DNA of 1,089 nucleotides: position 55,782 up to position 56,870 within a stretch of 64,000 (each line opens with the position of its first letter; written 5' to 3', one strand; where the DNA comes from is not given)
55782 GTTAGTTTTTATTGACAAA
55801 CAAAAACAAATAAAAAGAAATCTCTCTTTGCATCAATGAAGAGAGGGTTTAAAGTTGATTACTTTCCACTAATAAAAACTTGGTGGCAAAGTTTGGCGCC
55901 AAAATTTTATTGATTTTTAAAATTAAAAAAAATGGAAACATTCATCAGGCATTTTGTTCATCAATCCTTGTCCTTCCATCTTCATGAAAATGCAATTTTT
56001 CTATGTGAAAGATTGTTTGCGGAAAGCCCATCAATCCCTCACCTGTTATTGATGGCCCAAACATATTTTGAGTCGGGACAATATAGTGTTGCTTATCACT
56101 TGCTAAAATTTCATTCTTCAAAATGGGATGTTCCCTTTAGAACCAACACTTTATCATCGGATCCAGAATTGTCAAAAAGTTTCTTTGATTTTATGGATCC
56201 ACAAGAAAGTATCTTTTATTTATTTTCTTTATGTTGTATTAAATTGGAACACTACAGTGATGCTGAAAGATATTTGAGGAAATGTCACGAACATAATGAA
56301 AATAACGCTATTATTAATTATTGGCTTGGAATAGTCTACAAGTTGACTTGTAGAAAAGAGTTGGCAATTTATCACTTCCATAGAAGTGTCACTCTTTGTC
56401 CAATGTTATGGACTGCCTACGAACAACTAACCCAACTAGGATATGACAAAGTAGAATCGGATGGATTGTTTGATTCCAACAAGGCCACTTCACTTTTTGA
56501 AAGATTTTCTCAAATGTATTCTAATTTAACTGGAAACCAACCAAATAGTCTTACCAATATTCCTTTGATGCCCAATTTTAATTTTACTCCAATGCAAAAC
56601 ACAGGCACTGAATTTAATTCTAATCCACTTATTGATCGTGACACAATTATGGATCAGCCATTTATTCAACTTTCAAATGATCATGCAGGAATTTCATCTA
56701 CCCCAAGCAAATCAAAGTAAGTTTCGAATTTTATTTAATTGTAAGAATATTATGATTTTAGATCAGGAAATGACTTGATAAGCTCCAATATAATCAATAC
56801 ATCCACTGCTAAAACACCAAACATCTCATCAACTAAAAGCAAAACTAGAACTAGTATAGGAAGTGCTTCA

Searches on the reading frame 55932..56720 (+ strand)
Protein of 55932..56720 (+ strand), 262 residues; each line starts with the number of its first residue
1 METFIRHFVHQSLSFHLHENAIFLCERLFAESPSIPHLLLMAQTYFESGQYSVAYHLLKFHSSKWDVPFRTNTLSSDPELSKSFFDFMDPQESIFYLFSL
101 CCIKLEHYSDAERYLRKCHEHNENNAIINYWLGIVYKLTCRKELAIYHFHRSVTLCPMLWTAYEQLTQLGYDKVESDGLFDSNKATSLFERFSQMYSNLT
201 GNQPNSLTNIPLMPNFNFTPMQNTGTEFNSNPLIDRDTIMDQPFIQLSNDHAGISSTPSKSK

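Call 12: search_protein_families(library=pfam, proteins=[window:55932-56720:+], max_evalue=0.01)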
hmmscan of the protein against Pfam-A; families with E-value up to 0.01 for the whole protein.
window:55932-56720:+ (262 aa): 8 families
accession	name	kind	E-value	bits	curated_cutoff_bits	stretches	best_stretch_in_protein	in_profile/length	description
PF12895.13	ANAPC3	-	8.4e-15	55.3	27.2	2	16-60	3-48/82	Anaphase-promoting complex, cyclosome, subunit 3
PF07719.23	TPR_2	-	9e-09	35.2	27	0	99-125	8-34/34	Tetratricopeptide repeat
PF00515.34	TPR_1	-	4.8e-06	26.6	27.8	0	100-125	9-34/34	Tetratricopeptide repeat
PF04049.19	ANAPC8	-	5.6e-06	26.5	23.8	1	113-170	150-208/267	Anaphase promoting complex subunit 8 / Cdc23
PF14559.12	TPR_19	-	1.8e-05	25.4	25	0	19-58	8-48/68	Tetratricopeptide repeat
PF14853.12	Fis1_TPR_C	-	0.0026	18.3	25.3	1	95-125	4-34/53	Fis1 C-terminal tetratricopeptide repeat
PF13424.12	TPR_12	-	0.0066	17.1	30.1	0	106-155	24-74/77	Tetratricopeptide repeat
PF23300.3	HEAT_Nup120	-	0.0069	16.7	29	0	76-118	10-52/170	Nucleoporin Nup120, HEAT repeats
